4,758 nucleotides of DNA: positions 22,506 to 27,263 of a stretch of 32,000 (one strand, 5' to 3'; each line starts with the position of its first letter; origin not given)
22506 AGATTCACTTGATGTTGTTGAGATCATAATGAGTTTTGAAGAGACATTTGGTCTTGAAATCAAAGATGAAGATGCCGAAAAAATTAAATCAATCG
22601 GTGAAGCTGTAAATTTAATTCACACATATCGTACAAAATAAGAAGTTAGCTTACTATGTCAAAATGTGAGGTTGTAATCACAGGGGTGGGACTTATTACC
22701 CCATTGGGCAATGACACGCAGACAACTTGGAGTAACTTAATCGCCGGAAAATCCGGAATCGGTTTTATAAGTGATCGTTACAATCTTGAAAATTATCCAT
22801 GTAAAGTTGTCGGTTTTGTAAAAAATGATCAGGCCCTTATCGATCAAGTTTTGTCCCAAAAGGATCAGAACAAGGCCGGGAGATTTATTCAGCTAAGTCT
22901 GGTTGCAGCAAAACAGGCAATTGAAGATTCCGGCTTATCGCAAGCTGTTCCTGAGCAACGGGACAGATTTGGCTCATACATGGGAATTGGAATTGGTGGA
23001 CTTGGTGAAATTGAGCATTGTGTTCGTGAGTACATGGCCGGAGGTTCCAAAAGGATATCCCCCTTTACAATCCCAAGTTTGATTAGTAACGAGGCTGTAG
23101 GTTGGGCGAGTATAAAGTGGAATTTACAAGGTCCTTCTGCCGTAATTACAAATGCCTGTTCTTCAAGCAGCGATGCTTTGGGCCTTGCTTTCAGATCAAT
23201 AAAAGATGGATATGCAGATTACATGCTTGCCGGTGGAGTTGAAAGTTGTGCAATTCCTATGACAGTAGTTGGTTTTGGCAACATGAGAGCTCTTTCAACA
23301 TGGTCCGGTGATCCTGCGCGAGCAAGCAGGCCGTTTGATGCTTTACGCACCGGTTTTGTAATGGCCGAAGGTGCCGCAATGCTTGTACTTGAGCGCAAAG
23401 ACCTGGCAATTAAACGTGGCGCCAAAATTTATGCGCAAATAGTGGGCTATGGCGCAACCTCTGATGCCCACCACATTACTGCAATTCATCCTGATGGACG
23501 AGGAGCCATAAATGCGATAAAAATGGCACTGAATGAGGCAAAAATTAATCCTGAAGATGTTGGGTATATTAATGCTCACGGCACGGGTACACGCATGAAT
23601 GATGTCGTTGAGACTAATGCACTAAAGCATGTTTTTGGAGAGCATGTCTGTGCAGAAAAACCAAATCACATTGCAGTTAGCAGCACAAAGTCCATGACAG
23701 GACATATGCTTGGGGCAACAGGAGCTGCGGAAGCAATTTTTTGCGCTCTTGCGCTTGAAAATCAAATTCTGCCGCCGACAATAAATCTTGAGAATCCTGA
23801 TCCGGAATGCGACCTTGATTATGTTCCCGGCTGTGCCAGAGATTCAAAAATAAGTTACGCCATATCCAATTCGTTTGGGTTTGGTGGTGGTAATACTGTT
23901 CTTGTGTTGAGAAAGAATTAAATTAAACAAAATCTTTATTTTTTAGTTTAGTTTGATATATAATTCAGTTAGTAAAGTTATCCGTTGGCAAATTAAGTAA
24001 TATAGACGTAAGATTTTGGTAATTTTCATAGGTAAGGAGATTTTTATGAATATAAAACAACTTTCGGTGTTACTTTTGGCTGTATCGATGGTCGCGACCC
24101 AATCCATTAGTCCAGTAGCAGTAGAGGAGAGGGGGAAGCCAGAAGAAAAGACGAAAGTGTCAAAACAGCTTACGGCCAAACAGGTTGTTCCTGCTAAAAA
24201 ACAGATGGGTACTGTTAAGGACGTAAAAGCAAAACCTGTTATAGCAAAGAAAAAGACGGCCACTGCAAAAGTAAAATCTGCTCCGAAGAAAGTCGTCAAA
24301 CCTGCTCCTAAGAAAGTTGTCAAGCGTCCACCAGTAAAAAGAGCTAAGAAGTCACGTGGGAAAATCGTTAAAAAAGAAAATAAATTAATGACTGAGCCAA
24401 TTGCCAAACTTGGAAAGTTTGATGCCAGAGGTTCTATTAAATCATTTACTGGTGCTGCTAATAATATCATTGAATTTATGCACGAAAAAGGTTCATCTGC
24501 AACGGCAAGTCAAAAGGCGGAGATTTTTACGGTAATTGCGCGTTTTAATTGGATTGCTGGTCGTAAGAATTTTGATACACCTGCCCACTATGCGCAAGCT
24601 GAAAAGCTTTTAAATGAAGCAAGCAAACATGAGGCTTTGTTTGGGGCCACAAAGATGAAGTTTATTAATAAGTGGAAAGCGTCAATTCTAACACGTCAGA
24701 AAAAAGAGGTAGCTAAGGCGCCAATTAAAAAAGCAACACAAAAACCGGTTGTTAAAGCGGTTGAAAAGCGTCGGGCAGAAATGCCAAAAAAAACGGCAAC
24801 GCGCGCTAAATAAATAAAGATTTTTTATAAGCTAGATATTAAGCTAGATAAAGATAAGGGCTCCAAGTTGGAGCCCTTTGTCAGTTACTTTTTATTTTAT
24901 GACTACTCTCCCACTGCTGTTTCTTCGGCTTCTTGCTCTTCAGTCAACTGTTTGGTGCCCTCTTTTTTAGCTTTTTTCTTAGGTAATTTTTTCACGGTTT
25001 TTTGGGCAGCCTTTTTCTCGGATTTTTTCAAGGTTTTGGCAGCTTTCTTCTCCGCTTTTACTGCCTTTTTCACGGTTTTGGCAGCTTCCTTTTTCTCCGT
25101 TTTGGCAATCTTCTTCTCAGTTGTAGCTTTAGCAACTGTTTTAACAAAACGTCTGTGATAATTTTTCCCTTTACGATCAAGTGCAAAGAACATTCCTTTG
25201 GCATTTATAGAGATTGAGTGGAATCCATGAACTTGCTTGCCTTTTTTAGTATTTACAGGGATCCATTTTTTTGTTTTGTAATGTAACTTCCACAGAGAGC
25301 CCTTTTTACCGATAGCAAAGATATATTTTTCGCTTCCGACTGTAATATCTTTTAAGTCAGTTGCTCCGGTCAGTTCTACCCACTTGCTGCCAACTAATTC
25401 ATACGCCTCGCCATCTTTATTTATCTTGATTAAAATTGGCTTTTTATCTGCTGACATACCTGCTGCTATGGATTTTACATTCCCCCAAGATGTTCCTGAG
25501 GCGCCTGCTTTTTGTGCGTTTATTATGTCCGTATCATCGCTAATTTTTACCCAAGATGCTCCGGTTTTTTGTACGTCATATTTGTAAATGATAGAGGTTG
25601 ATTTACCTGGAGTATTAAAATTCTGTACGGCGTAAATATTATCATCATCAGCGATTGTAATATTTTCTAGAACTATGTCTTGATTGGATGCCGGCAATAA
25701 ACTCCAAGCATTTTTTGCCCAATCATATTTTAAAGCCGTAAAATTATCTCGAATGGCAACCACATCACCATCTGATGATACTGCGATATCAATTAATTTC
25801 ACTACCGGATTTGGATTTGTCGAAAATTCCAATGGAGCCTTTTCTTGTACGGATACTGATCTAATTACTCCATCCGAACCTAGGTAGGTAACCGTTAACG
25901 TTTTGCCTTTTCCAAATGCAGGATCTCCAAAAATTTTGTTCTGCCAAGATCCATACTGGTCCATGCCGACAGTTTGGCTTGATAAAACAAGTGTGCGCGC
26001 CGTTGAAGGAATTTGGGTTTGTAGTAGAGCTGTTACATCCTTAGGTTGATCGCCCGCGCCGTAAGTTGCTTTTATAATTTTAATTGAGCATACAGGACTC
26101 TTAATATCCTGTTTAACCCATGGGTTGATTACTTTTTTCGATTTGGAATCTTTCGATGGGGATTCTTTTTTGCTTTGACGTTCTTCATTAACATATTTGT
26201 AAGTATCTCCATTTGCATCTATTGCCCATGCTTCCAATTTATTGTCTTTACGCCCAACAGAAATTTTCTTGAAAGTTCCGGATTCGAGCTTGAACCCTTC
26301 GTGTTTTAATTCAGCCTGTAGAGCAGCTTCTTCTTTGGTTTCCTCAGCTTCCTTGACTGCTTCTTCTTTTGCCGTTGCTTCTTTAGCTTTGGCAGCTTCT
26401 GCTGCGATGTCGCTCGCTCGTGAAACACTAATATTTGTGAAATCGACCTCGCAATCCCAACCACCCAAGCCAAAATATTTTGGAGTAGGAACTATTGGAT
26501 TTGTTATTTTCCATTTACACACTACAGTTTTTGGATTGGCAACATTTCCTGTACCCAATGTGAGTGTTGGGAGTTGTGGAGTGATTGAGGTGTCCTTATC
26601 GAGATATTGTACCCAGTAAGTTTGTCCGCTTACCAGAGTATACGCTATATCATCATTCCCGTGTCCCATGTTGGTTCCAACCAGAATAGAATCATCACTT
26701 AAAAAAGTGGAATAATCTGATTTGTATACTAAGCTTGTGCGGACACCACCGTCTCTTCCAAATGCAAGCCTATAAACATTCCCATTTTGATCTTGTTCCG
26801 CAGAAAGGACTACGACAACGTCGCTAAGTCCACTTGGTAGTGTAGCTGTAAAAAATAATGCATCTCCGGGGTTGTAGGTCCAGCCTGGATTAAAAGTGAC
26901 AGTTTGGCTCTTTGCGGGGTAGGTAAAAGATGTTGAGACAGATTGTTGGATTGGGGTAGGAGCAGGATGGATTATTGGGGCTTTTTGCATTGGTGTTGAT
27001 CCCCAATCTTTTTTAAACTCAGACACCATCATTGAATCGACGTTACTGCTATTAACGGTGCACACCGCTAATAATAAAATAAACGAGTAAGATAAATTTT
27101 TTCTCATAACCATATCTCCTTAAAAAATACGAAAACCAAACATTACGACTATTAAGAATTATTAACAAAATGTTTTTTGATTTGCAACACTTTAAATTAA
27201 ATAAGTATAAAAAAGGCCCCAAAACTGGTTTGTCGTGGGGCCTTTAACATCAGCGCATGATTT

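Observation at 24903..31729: Tandem array of three secreted tectonin/tachylectin-like beta-propeller proteins with an uncharacterised N-terminal module: candidate eukaryote-derived surface or effector system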

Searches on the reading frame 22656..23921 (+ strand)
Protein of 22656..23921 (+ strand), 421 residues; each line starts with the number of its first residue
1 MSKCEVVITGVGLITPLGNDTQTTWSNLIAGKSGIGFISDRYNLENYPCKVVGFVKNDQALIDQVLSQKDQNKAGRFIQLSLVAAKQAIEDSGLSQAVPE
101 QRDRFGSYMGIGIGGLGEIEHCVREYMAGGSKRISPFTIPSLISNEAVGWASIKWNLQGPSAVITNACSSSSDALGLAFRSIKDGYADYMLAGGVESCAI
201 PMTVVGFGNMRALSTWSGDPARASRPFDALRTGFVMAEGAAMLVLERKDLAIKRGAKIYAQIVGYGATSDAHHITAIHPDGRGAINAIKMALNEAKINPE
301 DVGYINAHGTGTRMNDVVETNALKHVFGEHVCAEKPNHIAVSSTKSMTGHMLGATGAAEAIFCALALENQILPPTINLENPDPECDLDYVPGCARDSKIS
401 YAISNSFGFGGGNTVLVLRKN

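Call 9: list_cluster_members(proteins=[P0001, P0002, window:22656-23921:+])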
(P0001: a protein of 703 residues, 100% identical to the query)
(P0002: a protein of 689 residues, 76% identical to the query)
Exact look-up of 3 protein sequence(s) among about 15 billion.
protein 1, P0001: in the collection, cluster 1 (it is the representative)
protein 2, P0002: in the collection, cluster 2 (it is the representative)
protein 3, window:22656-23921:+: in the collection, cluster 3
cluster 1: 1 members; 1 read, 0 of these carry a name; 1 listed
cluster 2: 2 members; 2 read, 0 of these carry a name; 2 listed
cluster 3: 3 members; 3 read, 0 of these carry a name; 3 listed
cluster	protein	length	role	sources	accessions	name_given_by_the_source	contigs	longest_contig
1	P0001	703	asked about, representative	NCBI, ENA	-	-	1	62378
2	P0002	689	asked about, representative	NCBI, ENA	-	-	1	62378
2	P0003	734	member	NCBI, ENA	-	-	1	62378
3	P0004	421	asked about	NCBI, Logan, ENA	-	-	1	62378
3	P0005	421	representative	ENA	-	-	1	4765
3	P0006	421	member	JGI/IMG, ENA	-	-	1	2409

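Call 33: find_encoding_contigs(protein=window:22656-23921:+, flank=10000, max_places=6)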
Protein window:22656-23921:+ (421 aa): 1 contig read that carries it; 1 place shown.
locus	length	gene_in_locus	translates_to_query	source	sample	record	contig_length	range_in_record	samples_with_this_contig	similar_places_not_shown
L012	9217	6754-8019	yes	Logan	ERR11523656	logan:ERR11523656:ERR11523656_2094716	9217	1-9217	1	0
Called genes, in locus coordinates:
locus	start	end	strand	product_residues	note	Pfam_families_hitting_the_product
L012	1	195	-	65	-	?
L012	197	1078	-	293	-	PF00889:EF_TS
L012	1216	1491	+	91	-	PF01783:Ribosomal_L32p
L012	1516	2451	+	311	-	PF02504:FA_synthesis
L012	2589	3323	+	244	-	PF25062:ARM_TT21_N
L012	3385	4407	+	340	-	PF00698:Acyl_transf_1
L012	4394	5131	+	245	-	PF00106:adh_short, PF08659:KR, PF13561:adh_short_C2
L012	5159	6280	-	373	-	PF08279:HTH_11 (faint), PF13173:AAA_14, PF13635:DUF4143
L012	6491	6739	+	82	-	PF00550:PP-binding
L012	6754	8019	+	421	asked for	PF00109:ketoacyl-synt, PF00108:Thiolase_N (faint), PF02801:Ketoacyl-synt_C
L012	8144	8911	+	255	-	-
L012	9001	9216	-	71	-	?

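Call 86: search_protein_families(library=pfam, proteins=[L020:3281-4237:-, L020:2395-3168:+], max_evalue=0.1)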
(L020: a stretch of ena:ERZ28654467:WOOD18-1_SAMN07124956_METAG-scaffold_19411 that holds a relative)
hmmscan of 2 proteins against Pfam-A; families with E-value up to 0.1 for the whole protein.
L020:3281-4237:- (318 aa): 6 families
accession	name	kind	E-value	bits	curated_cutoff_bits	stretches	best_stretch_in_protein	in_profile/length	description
PF00443.35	UCH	-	3.1e-20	73.3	23.9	1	63-246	131-254/254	Ubiquitin carboxyl-terminal hydrolase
PF13423.12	UCH_1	-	4e-07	30.4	22.2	1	6-164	128-295/317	Ubiquitin carboxyl-terminal hydrolase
PF12795.12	MscS_porin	-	0.0057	16.7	34.4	1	262-313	63-112/238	Mechanosensitive ion channel porin domain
PF20882.2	Sos7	-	0.008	16.7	27.3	1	273-315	28-70/75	Kinetochore protein Sos7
PF12443.13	AKNA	-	0.077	14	28.1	1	279-313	39-73/99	AT-hook-containing transcription factor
PF10981.13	DUF2788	-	0.078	13.5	25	0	77-102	21-46/51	Protein of unknown function (DUF2788)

L020:2395-3168:+ (257 aa): 1 family
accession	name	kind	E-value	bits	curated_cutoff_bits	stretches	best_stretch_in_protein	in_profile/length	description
PF07382.16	HC2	-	0.023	15.2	40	0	16-116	44-144/194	Histone H1-like nucleoprotein HC2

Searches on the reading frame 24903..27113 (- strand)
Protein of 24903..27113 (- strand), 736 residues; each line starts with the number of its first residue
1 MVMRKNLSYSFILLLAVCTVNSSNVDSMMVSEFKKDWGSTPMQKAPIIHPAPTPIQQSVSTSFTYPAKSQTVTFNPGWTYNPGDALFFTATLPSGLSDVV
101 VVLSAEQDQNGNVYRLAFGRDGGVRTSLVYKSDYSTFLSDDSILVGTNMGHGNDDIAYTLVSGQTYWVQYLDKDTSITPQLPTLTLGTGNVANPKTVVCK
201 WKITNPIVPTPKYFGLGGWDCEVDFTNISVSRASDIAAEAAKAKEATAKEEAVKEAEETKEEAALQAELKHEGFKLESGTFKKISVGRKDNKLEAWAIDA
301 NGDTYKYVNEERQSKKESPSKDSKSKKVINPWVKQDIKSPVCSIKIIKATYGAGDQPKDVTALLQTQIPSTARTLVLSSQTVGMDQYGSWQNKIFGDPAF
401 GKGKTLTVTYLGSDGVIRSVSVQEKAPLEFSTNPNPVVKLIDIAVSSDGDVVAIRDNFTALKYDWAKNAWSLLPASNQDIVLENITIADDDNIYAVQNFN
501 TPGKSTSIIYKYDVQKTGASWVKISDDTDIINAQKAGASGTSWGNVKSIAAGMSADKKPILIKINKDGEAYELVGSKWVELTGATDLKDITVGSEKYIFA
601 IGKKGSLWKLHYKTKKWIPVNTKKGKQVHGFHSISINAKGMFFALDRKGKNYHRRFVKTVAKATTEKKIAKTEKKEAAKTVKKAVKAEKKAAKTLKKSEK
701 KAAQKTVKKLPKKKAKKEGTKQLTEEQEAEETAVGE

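Call 3: search_protein_families(library=pfam, proteins=[window:24903-27113:-], max_evalue=1)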
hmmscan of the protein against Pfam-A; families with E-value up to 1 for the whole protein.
window:24903-27113:- (736 aa): 1 family
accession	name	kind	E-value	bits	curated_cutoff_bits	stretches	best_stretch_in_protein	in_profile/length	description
PF14517.12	Tachylectin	-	0.51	10.5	29.8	1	533-655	69-204/230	Tachylectin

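Call 30: find_related_loci(query=A1, collection=genome_contigs, flank=10000)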
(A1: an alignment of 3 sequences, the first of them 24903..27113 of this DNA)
Query A1 (736 aa) in genome_contigs; peptide patterns used: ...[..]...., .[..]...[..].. (x = any residue, [..] = any of these).
101 stretches matched a pattern, but none encodes a relative of the query by tblastn (E <= 1e-3).
